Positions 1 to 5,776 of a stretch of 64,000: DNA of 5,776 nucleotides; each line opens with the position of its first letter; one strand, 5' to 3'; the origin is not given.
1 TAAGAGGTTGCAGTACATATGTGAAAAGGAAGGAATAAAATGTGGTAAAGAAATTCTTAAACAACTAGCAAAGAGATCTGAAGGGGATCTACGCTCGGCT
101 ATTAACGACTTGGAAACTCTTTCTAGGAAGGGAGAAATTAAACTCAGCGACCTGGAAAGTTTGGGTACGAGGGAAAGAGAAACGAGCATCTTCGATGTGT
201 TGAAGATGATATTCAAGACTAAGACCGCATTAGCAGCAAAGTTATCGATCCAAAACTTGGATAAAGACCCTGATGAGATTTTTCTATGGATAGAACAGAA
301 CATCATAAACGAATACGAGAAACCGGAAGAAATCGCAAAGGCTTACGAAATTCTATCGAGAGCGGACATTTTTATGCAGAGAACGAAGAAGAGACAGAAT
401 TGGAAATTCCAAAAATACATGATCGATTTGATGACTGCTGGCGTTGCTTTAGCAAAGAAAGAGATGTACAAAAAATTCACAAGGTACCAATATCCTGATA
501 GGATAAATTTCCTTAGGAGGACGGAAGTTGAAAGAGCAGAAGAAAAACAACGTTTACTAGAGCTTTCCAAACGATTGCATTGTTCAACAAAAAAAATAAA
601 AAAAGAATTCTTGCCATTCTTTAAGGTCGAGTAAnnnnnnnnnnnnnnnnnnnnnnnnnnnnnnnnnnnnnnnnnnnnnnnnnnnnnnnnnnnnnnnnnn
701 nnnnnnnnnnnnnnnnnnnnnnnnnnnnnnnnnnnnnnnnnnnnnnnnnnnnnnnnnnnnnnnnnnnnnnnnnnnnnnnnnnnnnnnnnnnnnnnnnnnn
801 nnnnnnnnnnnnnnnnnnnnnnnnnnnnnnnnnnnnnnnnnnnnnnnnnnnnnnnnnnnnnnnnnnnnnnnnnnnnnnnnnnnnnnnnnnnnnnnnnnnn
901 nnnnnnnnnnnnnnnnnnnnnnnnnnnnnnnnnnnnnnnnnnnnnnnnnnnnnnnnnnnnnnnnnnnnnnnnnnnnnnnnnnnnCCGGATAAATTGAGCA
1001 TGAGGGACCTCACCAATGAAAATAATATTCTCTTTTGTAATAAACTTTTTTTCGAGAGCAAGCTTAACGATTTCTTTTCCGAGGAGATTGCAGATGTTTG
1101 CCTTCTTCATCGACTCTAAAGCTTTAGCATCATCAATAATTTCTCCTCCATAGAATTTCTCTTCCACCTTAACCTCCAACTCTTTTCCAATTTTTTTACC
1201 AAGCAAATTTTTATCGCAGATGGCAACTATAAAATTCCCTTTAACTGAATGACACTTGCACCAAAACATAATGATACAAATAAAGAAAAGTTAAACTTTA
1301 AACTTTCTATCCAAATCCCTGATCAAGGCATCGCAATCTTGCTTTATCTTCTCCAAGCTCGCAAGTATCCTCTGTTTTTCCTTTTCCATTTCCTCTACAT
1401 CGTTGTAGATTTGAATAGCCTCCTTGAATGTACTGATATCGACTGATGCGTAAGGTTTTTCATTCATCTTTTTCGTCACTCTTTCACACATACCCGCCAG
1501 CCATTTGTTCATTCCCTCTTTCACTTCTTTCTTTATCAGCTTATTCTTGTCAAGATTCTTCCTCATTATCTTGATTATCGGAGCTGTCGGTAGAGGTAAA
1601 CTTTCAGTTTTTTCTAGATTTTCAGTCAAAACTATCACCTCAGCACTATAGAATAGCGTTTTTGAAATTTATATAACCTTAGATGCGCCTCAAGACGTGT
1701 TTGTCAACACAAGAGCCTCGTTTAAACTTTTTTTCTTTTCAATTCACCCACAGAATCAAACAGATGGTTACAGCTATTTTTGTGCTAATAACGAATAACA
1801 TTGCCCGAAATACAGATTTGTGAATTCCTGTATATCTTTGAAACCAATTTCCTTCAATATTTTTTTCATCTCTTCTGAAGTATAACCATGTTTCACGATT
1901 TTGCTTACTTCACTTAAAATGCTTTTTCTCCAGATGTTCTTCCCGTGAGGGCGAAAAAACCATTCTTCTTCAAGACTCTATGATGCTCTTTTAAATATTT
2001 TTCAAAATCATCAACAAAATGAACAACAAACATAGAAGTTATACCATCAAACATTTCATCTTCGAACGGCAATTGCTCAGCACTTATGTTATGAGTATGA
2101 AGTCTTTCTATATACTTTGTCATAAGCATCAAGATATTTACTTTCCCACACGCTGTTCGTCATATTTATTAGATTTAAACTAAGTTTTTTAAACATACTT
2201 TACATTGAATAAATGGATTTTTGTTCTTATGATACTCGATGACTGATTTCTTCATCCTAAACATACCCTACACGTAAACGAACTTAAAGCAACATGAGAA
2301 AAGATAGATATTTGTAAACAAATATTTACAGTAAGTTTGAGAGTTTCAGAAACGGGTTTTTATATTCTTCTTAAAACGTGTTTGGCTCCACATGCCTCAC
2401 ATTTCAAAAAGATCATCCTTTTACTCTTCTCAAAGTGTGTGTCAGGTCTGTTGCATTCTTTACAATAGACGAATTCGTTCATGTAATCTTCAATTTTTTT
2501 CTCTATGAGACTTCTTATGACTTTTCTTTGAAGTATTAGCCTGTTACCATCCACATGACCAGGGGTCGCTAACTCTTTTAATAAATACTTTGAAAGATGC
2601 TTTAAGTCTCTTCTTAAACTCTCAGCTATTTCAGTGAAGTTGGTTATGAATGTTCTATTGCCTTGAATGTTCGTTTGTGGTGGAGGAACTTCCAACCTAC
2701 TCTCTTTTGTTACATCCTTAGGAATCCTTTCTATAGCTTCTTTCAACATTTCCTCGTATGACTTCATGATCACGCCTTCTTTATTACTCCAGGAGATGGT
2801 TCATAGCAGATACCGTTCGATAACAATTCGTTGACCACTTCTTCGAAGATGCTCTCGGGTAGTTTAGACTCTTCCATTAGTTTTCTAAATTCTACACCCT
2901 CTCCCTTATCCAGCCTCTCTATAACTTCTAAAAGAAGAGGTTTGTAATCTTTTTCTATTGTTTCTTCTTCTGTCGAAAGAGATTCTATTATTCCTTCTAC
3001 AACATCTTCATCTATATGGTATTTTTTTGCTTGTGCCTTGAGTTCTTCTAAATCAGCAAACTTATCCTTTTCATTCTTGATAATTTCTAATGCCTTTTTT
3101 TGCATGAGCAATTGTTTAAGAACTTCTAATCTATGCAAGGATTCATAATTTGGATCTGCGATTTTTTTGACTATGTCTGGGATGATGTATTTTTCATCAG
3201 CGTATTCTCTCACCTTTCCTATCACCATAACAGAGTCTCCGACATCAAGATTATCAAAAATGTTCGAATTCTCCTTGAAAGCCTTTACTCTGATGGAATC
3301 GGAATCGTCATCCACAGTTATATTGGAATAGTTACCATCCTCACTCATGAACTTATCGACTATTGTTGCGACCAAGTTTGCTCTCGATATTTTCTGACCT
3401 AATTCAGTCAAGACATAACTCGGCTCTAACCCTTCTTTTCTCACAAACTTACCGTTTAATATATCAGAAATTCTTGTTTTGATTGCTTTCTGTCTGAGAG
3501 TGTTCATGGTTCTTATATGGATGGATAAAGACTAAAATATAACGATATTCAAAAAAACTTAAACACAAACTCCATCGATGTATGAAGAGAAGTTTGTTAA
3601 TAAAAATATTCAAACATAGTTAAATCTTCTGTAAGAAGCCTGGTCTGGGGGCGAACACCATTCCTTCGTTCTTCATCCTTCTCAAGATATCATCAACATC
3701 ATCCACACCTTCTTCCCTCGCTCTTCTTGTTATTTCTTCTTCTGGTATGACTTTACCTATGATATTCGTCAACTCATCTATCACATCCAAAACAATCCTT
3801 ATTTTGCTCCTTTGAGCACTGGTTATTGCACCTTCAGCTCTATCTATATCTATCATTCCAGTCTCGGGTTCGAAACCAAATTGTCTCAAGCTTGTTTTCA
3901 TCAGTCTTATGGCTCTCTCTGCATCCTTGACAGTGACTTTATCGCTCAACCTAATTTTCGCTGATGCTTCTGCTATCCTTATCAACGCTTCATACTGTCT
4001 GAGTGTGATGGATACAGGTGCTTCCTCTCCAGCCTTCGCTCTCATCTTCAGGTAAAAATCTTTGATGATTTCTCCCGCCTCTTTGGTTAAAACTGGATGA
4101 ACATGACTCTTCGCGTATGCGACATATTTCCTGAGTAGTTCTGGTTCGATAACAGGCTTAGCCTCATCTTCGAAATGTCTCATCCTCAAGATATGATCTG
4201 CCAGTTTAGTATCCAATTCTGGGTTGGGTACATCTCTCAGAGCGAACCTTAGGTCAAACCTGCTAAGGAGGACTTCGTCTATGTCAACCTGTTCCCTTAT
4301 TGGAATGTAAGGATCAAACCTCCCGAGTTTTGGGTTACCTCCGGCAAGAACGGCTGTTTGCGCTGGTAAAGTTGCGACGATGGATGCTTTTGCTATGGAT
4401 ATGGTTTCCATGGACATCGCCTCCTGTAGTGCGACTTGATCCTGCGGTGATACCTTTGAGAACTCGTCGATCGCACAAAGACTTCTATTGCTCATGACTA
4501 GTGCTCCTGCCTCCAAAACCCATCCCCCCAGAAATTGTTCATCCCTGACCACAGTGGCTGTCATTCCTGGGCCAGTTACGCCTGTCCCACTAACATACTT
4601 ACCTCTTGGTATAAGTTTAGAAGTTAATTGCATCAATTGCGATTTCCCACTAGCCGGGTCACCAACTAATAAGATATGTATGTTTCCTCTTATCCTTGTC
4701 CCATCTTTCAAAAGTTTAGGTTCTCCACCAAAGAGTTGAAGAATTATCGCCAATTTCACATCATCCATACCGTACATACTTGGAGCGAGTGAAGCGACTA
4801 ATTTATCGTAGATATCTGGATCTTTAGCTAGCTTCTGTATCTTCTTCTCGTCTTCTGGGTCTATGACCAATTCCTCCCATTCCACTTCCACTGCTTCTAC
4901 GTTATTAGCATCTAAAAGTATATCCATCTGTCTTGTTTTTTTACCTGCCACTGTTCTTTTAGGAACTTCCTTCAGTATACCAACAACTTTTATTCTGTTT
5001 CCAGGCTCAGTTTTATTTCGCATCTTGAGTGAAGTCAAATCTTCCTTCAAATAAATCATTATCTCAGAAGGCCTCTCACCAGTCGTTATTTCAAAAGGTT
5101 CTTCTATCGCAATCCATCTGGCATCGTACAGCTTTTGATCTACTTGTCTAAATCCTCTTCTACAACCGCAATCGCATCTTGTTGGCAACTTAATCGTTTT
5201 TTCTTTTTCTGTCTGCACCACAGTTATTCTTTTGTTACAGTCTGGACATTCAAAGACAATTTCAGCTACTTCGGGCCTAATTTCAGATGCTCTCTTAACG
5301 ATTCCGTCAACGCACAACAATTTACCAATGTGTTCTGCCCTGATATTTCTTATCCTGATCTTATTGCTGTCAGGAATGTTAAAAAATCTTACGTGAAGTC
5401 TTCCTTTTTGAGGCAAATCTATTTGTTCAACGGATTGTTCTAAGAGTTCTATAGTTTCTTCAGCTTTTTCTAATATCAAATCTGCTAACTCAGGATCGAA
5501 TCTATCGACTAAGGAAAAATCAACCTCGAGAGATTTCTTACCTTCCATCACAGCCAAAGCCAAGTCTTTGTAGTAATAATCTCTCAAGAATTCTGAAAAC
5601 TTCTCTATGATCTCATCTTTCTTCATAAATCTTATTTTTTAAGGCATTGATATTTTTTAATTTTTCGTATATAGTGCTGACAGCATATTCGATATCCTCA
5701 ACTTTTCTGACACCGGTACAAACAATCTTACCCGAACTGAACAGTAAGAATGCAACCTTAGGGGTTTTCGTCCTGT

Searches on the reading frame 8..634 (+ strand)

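Call 33: search_protein_families(library=pfam, proteins=[window:8-634:+], max_evalue=0.001)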
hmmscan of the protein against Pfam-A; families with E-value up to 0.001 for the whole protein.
window:8-634:+ (208 aa): 4 families
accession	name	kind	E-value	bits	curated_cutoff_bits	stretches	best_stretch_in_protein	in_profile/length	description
PF21960.2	RCF1-5-like_lid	-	1.3e-11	44.7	27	1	1-39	3-42/43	RCF1/5-like, AAA+ ATPase lid domain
PF25361.1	AAA_lid_RFC1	-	1.2e-06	28.3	34.9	1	1-40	8-47/59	RFC1-like, AAA+ ATPase lid domain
PF21328.3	Gp44_lid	-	0.00018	22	27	1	3-44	15-57/63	Sliding-clamp-loader large subunit, AAA+ ATPase lid domain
PF16193.11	AAA_assoc_2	-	0.00045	20.8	34.3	1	8-43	3-38/81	AAA C-terminal domain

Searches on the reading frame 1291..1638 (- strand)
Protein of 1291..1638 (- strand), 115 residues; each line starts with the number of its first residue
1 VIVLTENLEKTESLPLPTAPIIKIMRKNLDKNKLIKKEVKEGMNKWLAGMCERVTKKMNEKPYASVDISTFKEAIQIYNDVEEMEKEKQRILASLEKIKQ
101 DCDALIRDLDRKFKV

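Call 33: search_protein_families(library=pfam, proteins=[window:1291-1638:-], max_evalue=0.001)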
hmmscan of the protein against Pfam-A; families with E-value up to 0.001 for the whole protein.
window:1291-1638:- (115 aa): 1 family
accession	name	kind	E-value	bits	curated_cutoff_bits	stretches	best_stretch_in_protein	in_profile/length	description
PF00808.29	CBFD_NFYB_HMF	-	2.9e-06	27.9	21.4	1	16-60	3-46/65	Histone-like transcription factor (CBF/NF-Y) and archaeal histone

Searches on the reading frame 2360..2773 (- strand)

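Call 33: search_protein_families(library=pfam, proteins=[window:2360-2773:-], max_evalue=0.001)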
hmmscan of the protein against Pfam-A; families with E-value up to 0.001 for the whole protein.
window:2360-2773:- (137 aa): 1 family
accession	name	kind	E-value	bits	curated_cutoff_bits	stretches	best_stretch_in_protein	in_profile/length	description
PF01873.23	eIF-5_eIF-2B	-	1.8e-36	125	27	1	22-131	6-117/117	Domain found in IF2B/IF5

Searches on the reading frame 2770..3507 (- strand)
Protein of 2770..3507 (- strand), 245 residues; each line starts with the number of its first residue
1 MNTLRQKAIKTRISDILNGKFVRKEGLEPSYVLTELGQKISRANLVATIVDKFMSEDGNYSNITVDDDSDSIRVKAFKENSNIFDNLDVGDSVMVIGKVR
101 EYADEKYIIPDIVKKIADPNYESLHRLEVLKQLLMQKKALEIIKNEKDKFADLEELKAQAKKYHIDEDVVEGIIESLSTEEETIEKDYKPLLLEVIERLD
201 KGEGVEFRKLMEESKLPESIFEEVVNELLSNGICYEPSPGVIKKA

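Call 33: search_protein_families(library=pfam, proteins=[window:2770-3507:-], max_evalue=0.001)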
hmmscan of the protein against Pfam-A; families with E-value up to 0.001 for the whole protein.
window:2770-3507:- (245 aa): 3 families
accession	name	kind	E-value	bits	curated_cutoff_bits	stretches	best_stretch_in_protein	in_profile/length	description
PF01336.31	tRNA_anti-codon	-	7.6e-10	39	27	1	52-107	10-66/75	OB-fold nucleic acid binding domain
PF08784.17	RPA_C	-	0.00028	22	22.6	0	191-235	55-100/106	Replication protein A C terminal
PF16100.11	RMI2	-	0.0009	19.5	29.4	0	41-109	39-106/132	RecQ-mediated genome instability protein 2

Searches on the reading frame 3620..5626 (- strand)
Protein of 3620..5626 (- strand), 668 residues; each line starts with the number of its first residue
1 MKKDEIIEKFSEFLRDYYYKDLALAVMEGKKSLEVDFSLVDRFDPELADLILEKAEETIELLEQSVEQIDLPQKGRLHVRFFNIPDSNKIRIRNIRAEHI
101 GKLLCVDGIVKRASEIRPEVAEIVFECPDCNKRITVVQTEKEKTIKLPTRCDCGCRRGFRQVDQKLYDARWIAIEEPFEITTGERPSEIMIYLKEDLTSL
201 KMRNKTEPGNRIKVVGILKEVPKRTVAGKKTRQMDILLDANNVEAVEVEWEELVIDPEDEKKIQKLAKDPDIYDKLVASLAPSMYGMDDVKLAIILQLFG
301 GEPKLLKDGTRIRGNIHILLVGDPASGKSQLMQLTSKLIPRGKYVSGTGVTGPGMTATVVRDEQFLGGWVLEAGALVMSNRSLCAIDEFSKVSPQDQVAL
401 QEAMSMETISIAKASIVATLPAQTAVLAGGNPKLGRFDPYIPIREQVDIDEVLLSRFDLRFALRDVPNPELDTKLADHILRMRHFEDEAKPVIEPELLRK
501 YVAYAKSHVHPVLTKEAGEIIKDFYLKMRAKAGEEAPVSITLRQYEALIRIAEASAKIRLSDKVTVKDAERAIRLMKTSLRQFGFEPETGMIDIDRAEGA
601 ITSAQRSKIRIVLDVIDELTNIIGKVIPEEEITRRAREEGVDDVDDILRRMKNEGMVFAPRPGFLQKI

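Call 33: search_protein_families(library=pfam, proteins=[window:3620-5626:-], max_evalue=0.001)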
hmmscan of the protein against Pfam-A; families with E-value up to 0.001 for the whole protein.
window:3620-5626:- (668 aa): 6 families
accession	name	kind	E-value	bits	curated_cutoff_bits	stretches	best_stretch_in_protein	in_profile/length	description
PF00493.29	MCM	-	1.1e-80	270.3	23.3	1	259-482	1-223/224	MCM P-loop domain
PF17855.7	MCM_lid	-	3.5e-28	98.4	27.4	1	496-580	1-87/87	MCM AAA-lid domain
PF17207.9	MCM_OB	-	2e-20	73.3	24.8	1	92-221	2-125/126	MCM OB domain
PF14551.11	MCM_N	-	1.8e-08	35.1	24.9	1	8-69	2-72/95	MCM N-terminal domain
PF01078.27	Mg_chelatase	-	2.6e-05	24.1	20.3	0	367-432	93-158/207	Magnesium chelatase, subunit ChlI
PF21120.3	MCM_WH_arc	-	0.00027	21.3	26.1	1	608-665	2-62/63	Archaeal MCM, winged-helix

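Call 46: find_homologous_proteins(query=window:3620-5626:-, max_evalue=1e-50)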
Query window:3620-5626:- (668 aa): 6133 proteins with E <= 1e-50 among 8000 candidates; the best 120 are listed.
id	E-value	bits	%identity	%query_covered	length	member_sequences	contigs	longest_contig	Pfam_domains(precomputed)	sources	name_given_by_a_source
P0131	0.0e+0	1306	86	100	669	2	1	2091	PF14551.12,PF21120.4,PF17855.8,PF00493.30,PF01078.28,PF17207.10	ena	-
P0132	0.0e+0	1294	85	100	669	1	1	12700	PF14551.12,PF17855.8,PF00493.30,PF17207.10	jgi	-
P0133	0.0e+0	1292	85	100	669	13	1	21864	PF14551.12,PF17855.8,PF00493.30,PF17207.10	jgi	jgi:replicative DNA helicase Mcm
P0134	0.0e+0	1284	86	100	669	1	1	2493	PF14551.12,PF17855.8,PF00493.30,PF01078.28,PF17207.10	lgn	-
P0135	0.0e+0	1278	85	100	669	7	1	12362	PF14551.12,PF17855.8,PF00493.30,PF17207.10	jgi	-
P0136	0.0e+0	1276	85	100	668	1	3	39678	PF14551.12,PF21120.4,PF17855.8,PF00493.30,PF01078.28,PF17207.10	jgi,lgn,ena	-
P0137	0.0e+0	1267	84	100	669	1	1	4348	PF14551.12,PF21120.4,PF17855.8,PF00493.30,PF01078.28,PF17207.10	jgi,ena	-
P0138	0.0e+0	1258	82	100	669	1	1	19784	PF14551.12,PF17855.8,PF00493.30,PF17207.10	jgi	jgi:replicative DNA helicase Mcm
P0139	0.0e+0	1257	82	100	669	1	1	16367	PF14551.12,PF17855.8,PF00493.30,PF01078.28,PF17207.10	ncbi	-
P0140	0.0e+0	1257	82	100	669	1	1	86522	PF14551.12,PF17855.8,PF00493.30,PF17207.10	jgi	jgi:replicative DNA helicase Mcm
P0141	0.0e+0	1255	83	100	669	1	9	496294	PF14551.12,PF21120.4,PF17855.8,PF00493.30,PF01078.28,PF17207.10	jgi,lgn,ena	jgi:replicative DNA helicase Mcm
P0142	0.0e+0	1255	83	100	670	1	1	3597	PF14551.12,PF17855.8,PF00493.30,PF01078.28,PF17207.10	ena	-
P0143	0.0e+0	1255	82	100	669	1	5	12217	PF14551.12,PF17855.8,PF00493.30,PF01078.28,PF17207.10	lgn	-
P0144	0.0e+0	1255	82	100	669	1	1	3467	PF14551.12,PF17855.8,PF00493.30,PF01078.28,PF17207.10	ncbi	-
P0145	0.0e+0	1254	82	100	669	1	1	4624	PF14551.12,PF17855.8,PF00493.30,PF17207.10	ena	-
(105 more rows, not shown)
